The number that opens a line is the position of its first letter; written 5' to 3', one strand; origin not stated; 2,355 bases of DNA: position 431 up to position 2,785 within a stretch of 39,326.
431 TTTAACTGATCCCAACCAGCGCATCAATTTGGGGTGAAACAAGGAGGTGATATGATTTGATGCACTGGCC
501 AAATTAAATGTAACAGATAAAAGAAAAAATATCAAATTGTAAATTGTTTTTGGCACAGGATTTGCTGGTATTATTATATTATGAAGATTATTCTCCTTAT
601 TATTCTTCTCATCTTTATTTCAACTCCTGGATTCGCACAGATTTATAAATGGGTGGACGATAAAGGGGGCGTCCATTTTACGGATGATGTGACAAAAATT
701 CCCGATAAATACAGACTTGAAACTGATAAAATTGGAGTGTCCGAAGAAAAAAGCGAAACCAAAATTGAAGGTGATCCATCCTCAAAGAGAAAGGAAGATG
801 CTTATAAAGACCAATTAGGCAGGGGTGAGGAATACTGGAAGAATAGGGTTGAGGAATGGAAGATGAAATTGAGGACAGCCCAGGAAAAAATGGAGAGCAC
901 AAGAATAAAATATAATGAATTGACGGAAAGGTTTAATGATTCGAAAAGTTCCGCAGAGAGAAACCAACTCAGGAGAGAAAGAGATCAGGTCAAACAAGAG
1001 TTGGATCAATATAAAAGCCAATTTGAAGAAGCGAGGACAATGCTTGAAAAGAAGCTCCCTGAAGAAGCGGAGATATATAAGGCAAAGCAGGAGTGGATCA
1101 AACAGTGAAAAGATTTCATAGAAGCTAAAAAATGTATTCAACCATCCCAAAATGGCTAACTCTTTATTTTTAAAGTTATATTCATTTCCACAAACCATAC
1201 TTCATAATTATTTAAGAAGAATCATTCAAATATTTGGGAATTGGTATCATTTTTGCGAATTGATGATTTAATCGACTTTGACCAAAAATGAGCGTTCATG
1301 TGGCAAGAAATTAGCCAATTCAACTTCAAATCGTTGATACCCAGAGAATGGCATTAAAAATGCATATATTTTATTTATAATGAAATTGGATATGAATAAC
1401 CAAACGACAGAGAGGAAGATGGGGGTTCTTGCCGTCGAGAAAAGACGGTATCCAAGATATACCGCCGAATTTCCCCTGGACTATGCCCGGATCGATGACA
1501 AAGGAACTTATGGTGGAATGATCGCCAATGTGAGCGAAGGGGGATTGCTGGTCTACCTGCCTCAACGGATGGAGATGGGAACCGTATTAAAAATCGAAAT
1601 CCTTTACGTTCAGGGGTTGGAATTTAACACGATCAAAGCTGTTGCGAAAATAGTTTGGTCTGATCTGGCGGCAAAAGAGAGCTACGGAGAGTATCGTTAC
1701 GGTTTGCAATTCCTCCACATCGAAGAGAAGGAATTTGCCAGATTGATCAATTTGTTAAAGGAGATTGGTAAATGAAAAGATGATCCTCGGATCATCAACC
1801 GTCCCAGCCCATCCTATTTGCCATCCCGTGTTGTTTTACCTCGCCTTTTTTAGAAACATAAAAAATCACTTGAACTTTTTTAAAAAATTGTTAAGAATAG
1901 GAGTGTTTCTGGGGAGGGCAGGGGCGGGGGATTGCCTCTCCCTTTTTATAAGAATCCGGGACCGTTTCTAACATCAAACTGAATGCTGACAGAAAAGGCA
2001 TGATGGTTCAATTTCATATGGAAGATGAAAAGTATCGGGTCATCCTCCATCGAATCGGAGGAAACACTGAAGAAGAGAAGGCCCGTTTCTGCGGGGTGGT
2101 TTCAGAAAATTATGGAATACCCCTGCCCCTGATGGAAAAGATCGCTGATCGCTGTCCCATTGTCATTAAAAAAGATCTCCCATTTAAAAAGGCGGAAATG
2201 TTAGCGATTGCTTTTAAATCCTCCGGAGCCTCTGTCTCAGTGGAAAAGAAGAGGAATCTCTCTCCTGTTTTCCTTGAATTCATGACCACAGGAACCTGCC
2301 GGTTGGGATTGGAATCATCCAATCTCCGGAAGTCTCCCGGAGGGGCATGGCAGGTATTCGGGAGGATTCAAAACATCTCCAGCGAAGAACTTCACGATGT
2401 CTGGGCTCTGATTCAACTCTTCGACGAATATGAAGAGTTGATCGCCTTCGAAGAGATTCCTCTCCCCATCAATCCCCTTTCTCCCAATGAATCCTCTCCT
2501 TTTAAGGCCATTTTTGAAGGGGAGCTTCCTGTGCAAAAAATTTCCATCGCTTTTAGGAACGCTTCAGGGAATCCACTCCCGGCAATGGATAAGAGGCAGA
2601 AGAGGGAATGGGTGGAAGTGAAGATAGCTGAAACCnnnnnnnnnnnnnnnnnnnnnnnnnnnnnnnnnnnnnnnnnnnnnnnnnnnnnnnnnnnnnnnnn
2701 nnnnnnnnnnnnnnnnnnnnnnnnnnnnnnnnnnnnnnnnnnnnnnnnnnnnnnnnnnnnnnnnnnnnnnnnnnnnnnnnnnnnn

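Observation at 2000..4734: Candidate undescribed module: a 639-aa FeS/HhH-GPD-like multidomain protein in an operon with two PilZ receptors, with a third PilZ paralogue just upstream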

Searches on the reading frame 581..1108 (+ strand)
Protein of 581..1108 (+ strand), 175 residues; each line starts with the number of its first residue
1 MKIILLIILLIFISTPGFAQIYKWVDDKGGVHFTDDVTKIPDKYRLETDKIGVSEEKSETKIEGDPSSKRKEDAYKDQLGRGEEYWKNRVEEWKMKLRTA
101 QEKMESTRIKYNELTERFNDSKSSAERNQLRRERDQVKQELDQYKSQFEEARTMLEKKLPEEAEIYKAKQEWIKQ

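Call 3: search_protein_families(library=pfam, proteins=[window:581-1108:+], max_evalue=1)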
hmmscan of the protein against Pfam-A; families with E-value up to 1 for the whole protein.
window:581-1108:+ (175 aa): 10 families
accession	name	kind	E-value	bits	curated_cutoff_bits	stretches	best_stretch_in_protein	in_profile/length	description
PF13511.11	DUF4124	-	1.8e-08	34.9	22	1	9-61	2-39/56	Domain of unknown function (DUF4124)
PF02321.23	OEP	-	0.0062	16.8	22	1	94-156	120-183/187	Outer membrane efflux protein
PF02403.27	Seryl_tRNA_N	-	0.0068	17.1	28.2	1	80-159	20-101/108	Seryl-tRNA synthetase N-terminal domain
PF07926.17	TPR_MLP1_2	-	0.058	13.9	36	1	83-161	24-107/129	TPR/MLP1/MLP2-like protein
PF01920.25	Prefoldin_2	-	0.13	12.7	27.6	0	69-114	57-102/106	Prefoldin subunit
PF03508.18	Connexin43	-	0.15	12.8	25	1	95-138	4-46/79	Gap junction alpha-1 protein (Cx43)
PF03732.24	Retrotrans_gag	-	0.31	11.7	24.1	1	93-167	14-90/97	Retrotransposon gag protein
PF02601.20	Exonuc_VII_L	-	0.34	10.8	35.9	1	84-159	165-248/315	Exonuclease VII, large subunit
PF23067.1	MG280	-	0.47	10.4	27.4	1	116-159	61-104/259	Uncharacterised protein MG280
PF06295.17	ZapG-like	-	0.71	10.4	33.5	1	123-157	22-60/123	Z-ring associated protein G-like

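Call 83: search_protein_families(library=padloc, proteins=[window:581-1105:+], max_evalue=0.01)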
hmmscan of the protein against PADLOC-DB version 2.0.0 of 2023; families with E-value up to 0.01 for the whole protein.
window:581-1105:+ (175 aa): 2 families
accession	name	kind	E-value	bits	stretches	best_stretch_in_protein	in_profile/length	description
PDLC04408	PDC-M09B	-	0.0015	15.1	0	79-144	176-242/486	-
PDLC00518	JetC1|JetC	-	0.0026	13.6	1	70-168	720-821/1112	DUF3584 domain; MukB-like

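Call 84: search_protein_families(library=ncbifam, proteins=[window:581-1105:+], max_evalue=0.01)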
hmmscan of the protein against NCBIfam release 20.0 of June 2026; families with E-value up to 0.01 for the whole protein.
window:581-1105:+ (175 aa): 3 families
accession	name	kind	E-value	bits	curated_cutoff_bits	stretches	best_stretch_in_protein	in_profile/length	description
NF009344.0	PRK12705.1-1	equivalog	0.0025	16.5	831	1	68-166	75-171/572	hypothetical protein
TIGR02169.1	SMC_prok_A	equivalog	0.0047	14.6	729.4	1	47-166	303-420/1165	chromosome segregation protein SMC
NF045487.1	ASRP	equivalog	0.0078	14.9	300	1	42-171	327-461/593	archaea-specific SMC-related protein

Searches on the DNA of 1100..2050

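Call 77: search_rna_families(source=window, start=1100, end=2050, threshold=evalue, max_evalue=1)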
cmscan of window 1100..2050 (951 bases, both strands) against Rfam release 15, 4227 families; matches with E-value up to 1: 0.
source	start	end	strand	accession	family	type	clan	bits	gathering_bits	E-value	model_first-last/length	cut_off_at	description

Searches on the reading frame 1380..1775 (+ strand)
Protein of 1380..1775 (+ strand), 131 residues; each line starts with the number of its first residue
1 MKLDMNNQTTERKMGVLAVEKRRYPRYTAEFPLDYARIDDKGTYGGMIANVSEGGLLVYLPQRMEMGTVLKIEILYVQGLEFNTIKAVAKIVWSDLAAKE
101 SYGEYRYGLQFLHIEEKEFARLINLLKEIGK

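Call 3: search_protein_families(library=pfam, proteins=[window:1380-1775:+], max_evalue=1)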
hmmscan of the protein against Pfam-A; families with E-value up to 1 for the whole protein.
window:1380-1775:+ (131 aa): 1 family
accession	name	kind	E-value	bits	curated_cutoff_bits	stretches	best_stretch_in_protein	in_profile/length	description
PF07238.19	PilZ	-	4.3e-15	56.3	22.5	1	20-127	1-101/102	PilZ domain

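Call 4: search_protein_families(library=ncbifam, proteins=[window:1380-1775:+], max_evalue=1)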
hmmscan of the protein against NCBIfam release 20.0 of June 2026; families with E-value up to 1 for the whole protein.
window:1380-1775:+ (131 aa): 2 families
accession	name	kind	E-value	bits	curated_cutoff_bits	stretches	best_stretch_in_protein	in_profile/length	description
TIGR02266.1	gmx_TIGR02266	paralog_domain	3.9e-06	26.9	68.7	1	38-122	11-91/96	TIGR02266 family protein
NF037955.1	mfs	subfamily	0.02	13.9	100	1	32-72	122-162/366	MFS transporter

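Call 83: search_protein_families(library=padloc, proteins=[window:1380-1772:+], max_evalue=0.01)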
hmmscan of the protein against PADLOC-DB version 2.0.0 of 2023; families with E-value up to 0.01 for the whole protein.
window:1380-1772:+ (131 aa): 0 families

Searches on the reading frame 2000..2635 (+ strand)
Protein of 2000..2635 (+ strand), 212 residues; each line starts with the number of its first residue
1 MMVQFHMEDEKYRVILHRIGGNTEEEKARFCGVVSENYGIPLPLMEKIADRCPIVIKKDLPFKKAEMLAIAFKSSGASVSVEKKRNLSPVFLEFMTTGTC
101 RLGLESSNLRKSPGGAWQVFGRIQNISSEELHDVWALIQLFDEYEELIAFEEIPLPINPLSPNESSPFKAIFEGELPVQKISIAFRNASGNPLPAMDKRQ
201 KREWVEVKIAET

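Call 33: predict_structure(alignment_id=A3)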
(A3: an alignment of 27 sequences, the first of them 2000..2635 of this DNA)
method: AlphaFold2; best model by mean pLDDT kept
length: 212 residues; sequences in the alignment: 27
mean_pLDDT: 85.0   pTM: 0.60
mean pLDDT of the five models: 85.0, 85.0, 83.8, 82.8, 82.4
residues with pLDDT >= 90: 96; 70-90: 91; 50-70: 17; < 50: 8
segments of 3 or more residues with pLDDT < 50: 1-7
pLDDT, mean of each block of 10 residues (from residue 1): 43 90 90 88 89 86 90 90 75 71 88 84 94 95 90 95 95 87 91 87 74 49
secondary structure, 60 per line:
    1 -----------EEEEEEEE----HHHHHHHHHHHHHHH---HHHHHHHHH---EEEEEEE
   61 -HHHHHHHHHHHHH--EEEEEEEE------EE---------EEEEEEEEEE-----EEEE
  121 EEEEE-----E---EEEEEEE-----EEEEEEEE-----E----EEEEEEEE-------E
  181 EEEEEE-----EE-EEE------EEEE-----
elements in order: E12-19 H24-38 H42-50 E54-60 H62-74 E77-84 E102-111 E117-125 E135-141 E147-154 E165-172 E180-186 E195-197 E204-207

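Call 35: fold_search(model_id=the predicted structure, library=pdb)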
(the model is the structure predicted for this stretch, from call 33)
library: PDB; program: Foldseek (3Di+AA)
matches with E <= 10: 1843; with E <= 0.001: 24
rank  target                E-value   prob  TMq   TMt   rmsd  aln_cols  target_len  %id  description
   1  3o0l_A                6.0e-05  1.00  0.31  0.56   9.4       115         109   10  Crystal structure of a Pfam DUF1425 family member (Shew_1734) from Shewanella sp. pv-4 at 1.81 a resolution (released 2010-08-04)
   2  5ek5_A                6.0e-05  1.00  0.33  0.51   5.1       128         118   12  STRUCTURAL CHARACTERIZATION OF IRMA FROM ESCHERICHIA COLI (released 2016-03-09)
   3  5ek5_B                7.6e-05  1.00  0.36  0.57   4.9       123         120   10  STRUCTURAL CHARACTERIZATION OF IRMA FROM ESCHERICHIA COLI (released 2016-03-09)
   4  8dl0_C                2.1e-04  1.00  0.35  0.21  10.3       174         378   11  CryoEM structure of the nucleotide-free and open channel A.aeolicus WzmWzt transporter (released 2022-09-21)
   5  6r4n_F                2.8e-04  1.00  0.30  0.39   8.7       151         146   10  Crystal structure of S. cerevisia Niemann-Pick type C protein NPC2 with ergosterol bound (released 2019-09-25)
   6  1ctf                  3.3e-04  1.00  0.28  0.80   2.3        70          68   27  STRUCTURE OF THE C-TERMINAL DOMAIN OF THE RIBOSOMAL PROTEIN L7/L12 FROM ESCHERICHIA COLI AT 1.7 ANGSTROMS (released 1987-01-15)
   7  8dku_A                3.3e-04  1.00  0.32  0.19  13.8       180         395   13  CryoEM structure of the A. aeolicus WzmWzt transporter bound to the native O antigen (released 2022-09-21)
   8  7k2t_C                3.3e-04  0.99  0.28  0.17  17.1       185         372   12  Mg2+/ATP-bound structure of the full-length WzmWzt O antigen ABC transporter in lipid nanodiscs (released 2021-01-13)
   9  8dne_A                5.1e-04  1.00  0.32  0.20  15.8       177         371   12  CryoEM structure of the A.aeolicus WzmWzt transporter bound to ATP (released 2022-09-21)
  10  8dne_C                5.4e-04  0.98  0.28  0.17  17.0       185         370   12  CryoEM structure of the A.aeolicus WzmWzt transporter bound to ATP (released 2022-09-21)
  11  8dky_A                6.0e-04  1.00  0.32  0.45   6.3       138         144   13  Crystal structure of the Aquifex aeolicus Wzt Carbohydrate Binding Domain bound to 3-O-methyl-D-mannose (released 2022-09-21)
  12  7k2t_A                7.2e-04  0.99  0.33  0.20  15.3       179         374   10  Mg2+/ATP-bound structure of the full-length WzmWzt O antigen ABC transporter in lipid nanodiscs (released 2021-01-13)
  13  1xl4_A                7.2e-04  0.82  0.22  0.18  18.5       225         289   10  Intermediate gating structure 1 of the inwardly rectifying K+ channel KirBac3.1 (released 2004-12-07)
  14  8dl0_A                7.6e-04  1.00  0.33  0.20  12.2       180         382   13  CryoEM structure of the nucleotide-free and open channel A.aeolicus WzmWzt transporter (released 2022-09-21)
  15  2f1e_MODEL_1_A        8.1e-04  1.00  0.31  0.50   5.2       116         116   16  Solution structure of ApaG protein (released 2006-10-24)
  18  1dd3_A                8.6e-04  1.00  0.28  0.45   2.5        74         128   24  CRYSTAL STRUCTURE OF RIBOSOMAL PROTEIN L12 FROM THERMOTOGA MARITIMA (released 2000-11-13)
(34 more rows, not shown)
